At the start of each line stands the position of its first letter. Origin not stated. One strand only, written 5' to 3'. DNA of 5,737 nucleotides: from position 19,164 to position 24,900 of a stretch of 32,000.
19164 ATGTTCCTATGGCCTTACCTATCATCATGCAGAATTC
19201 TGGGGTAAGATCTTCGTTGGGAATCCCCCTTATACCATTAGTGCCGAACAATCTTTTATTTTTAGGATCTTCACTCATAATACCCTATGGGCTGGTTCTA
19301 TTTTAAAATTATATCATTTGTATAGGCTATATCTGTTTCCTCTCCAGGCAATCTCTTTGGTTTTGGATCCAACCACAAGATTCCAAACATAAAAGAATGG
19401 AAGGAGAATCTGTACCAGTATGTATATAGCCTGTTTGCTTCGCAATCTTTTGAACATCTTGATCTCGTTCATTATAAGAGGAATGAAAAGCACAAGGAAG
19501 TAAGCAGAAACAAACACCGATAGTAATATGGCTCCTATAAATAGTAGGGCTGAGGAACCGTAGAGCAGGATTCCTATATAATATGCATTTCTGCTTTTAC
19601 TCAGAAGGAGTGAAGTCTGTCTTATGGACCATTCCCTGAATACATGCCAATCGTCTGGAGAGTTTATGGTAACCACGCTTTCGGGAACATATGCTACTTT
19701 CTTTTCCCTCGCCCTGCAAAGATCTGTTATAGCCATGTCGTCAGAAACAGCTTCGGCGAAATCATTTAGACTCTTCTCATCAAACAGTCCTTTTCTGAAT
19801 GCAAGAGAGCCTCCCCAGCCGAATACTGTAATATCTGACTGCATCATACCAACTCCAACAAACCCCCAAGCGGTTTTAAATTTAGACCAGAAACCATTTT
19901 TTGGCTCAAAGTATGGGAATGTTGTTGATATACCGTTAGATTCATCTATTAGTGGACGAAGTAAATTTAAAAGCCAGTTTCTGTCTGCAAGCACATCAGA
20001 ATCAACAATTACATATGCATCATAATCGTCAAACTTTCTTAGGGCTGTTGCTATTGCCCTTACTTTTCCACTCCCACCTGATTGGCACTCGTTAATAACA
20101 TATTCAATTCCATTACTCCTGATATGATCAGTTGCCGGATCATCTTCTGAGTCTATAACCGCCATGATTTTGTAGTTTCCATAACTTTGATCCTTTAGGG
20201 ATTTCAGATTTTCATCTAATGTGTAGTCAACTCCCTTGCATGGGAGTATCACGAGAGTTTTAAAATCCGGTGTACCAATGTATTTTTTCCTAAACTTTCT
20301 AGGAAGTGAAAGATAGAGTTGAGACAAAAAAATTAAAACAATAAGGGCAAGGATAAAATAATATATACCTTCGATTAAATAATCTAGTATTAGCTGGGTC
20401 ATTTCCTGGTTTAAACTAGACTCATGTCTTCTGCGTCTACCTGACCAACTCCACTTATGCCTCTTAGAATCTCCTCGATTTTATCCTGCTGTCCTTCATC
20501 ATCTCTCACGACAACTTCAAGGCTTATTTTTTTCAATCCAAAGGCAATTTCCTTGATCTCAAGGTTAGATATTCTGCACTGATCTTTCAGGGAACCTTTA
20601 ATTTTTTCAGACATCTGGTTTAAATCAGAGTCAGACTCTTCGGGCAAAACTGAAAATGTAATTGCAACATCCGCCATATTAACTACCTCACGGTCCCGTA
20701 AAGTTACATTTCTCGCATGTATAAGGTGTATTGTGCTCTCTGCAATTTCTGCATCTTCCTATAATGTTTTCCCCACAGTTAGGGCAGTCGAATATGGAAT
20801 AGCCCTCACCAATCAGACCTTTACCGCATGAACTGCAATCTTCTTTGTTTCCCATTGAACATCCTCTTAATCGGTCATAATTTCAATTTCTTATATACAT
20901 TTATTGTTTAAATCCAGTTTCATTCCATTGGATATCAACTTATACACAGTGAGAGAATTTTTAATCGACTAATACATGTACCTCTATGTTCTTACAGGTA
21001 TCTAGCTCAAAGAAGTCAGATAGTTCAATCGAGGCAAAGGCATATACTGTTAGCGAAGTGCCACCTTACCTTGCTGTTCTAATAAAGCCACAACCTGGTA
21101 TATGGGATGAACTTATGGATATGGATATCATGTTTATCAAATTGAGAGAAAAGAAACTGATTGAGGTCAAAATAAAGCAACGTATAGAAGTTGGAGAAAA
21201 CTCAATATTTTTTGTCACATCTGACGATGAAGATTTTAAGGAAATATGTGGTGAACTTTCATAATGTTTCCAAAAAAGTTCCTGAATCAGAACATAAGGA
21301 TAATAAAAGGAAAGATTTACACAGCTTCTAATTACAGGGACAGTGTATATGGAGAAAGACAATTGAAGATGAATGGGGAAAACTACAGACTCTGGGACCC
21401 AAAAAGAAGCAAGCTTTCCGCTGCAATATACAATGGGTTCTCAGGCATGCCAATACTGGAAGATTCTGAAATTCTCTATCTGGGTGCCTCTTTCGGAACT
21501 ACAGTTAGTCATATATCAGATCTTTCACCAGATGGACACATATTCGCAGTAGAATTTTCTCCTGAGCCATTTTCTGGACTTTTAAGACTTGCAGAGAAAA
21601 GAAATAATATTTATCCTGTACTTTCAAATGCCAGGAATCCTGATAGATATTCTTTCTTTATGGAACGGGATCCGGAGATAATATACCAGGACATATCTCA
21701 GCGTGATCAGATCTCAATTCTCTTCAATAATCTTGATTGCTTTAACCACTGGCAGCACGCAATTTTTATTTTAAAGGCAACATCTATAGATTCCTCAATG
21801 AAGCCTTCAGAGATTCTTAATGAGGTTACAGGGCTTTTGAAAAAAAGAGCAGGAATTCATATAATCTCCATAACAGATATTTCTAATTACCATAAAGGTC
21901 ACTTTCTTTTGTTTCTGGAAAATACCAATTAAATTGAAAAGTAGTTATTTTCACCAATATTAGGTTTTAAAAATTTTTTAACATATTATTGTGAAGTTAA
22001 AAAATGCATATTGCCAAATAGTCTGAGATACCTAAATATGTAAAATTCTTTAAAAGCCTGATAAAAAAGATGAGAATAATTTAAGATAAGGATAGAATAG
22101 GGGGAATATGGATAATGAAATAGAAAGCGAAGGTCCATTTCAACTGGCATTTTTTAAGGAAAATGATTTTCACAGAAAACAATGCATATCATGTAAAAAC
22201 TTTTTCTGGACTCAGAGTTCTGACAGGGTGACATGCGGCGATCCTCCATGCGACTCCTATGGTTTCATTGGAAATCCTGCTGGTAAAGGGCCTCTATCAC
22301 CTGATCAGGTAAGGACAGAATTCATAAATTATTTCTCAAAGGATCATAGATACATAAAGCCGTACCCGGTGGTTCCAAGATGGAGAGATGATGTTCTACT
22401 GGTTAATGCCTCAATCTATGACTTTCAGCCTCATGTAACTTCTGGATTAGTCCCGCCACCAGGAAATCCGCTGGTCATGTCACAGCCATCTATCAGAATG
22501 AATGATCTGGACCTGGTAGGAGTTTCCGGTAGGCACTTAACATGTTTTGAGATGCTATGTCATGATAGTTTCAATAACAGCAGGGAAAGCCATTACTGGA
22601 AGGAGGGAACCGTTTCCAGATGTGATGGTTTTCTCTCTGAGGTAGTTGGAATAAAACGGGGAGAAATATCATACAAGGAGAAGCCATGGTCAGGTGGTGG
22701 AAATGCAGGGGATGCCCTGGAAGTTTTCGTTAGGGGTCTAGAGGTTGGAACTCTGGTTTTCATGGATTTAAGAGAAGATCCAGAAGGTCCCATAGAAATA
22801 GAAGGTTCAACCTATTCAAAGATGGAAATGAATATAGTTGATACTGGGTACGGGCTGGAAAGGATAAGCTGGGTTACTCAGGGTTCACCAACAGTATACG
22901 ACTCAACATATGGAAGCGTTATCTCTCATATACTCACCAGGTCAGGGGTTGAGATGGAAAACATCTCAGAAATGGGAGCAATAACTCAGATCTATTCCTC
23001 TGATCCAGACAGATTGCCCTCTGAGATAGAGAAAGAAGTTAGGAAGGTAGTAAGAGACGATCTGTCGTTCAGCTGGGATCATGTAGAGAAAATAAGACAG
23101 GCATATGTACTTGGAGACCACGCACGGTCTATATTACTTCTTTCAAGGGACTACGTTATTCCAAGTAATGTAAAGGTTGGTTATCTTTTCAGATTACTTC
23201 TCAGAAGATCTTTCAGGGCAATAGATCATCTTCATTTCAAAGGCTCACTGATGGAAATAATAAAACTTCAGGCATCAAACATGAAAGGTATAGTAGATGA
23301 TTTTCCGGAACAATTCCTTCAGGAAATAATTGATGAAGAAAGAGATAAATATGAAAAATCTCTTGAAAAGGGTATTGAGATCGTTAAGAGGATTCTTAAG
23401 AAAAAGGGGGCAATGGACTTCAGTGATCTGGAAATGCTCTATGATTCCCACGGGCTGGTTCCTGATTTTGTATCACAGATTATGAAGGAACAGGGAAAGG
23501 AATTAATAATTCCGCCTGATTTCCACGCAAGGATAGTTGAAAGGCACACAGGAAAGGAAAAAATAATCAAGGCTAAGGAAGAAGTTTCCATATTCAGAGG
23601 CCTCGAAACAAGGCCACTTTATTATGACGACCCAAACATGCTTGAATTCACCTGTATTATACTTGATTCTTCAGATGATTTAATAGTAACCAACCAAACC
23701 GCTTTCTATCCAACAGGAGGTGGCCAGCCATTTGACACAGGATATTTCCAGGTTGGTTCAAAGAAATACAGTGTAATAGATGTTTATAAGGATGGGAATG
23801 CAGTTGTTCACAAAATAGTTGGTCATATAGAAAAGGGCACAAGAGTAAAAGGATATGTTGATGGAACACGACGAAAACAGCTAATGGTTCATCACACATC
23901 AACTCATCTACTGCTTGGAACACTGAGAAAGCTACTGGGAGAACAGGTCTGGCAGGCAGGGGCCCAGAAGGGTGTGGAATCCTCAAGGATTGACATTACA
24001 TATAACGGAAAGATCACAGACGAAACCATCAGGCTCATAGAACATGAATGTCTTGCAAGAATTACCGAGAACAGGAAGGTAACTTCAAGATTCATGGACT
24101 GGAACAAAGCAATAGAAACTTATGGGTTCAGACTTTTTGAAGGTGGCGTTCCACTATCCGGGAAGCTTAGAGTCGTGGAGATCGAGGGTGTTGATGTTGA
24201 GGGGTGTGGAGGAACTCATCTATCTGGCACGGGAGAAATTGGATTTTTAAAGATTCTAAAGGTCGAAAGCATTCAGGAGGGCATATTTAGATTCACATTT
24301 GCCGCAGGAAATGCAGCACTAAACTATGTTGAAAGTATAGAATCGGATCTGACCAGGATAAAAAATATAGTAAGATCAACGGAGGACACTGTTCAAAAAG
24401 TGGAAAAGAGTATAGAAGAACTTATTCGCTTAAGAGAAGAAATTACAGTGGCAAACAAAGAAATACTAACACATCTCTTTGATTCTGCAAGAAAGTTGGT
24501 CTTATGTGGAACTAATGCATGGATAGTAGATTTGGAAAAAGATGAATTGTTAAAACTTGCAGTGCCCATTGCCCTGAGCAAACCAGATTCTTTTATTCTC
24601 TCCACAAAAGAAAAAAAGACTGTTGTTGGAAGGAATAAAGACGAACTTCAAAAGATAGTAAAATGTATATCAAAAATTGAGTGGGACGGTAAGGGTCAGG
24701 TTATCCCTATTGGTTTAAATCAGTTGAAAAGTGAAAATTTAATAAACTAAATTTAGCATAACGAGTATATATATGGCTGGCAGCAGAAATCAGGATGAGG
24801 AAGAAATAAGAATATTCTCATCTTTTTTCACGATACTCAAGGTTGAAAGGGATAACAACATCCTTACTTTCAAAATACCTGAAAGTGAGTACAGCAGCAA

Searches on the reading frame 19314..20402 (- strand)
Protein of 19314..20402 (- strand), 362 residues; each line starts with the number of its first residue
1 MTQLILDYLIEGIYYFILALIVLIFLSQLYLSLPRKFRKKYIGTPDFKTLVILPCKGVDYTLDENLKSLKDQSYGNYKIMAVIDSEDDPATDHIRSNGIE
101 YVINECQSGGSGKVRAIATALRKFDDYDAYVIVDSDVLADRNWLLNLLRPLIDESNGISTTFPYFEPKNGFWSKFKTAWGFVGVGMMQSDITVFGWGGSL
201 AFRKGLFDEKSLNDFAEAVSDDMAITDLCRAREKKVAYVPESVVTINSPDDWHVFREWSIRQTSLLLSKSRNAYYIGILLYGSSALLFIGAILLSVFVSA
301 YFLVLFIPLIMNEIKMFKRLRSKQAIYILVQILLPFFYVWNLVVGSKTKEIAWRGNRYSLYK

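Call 81: search_protein_families(library=pfam, proteins=[window:19314-20402:-], max_evalue=0.00001)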
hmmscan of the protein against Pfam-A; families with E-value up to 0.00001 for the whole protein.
window:19314-20402:- (362 aa): 3 families
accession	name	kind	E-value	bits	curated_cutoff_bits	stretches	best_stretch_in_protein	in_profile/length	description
PF13506.12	Glyco_transf_21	-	3.4e-15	56.4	21.7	1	102-258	7-165/174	Glycosyl transferase family 21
PF13641.12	Glyco_tranf_2_3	-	4.4e-11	43.7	27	1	49-256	3-221/230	Glycosyltransferase like family 2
PF00535.33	Glycos_transf_2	-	2.2e-09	37.9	23.3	1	51-207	2-164/168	Glycosyl transferase family 2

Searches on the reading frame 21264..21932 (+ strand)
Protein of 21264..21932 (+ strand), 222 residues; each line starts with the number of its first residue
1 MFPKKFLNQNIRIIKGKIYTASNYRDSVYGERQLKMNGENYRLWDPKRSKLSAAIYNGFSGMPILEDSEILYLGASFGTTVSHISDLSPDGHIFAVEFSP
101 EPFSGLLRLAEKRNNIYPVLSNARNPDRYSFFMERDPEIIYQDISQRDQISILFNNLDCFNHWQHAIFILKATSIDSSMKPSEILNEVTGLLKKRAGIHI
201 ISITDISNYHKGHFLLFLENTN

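Call 81: search_protein_families(library=pfam, proteins=[window:21264-21932:+], max_evalue=0.00001)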
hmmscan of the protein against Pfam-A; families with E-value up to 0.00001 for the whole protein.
window:21264-21932:+ (222 aa): 1 family
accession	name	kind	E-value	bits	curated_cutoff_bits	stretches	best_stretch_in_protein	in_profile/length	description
PF01269.23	Fibrillarin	-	7.2e-56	189.3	27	1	25-217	30-222/227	Fibrillarin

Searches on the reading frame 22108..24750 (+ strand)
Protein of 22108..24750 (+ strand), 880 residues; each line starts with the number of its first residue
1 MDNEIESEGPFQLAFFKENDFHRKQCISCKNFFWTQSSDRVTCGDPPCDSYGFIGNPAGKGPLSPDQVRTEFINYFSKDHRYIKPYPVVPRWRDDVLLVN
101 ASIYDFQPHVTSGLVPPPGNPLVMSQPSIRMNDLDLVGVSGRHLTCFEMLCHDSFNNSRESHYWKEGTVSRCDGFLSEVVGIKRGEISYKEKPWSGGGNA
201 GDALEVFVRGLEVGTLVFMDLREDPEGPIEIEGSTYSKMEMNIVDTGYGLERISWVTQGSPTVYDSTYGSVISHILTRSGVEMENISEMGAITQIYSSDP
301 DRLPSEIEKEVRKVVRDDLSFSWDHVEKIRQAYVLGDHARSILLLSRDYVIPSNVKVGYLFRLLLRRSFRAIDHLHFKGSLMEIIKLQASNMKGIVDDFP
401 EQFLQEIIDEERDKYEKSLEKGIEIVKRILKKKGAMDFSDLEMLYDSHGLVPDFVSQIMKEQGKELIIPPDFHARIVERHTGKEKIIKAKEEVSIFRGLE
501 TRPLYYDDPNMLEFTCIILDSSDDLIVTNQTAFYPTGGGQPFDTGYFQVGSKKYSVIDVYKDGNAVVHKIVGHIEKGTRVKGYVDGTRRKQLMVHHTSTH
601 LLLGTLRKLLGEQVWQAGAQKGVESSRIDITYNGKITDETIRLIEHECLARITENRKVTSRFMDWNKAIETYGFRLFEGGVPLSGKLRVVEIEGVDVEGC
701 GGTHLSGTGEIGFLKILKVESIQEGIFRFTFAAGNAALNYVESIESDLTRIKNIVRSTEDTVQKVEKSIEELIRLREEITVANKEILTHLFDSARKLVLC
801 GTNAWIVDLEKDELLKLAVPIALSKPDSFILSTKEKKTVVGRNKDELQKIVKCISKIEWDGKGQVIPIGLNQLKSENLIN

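Call 81: search_protein_families(library=pfam, proteins=[window:22108-24750:+], max_evalue=0.00001)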
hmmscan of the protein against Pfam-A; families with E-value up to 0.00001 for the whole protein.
window:22108-24750:+ (880 aa): 2 families
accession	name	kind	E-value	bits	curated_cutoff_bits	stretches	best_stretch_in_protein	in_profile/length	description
PF01411.24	tRNA-synt_2c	-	7.8e-91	305.7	30.3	1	68-586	2-550/552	tRNA synthetases class II (A)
PF07973.19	tRNA_SAD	-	1.6e-13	50.8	24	1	687-729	1-43/44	Threonyl and Alanyl tRNA synthetase second additional domain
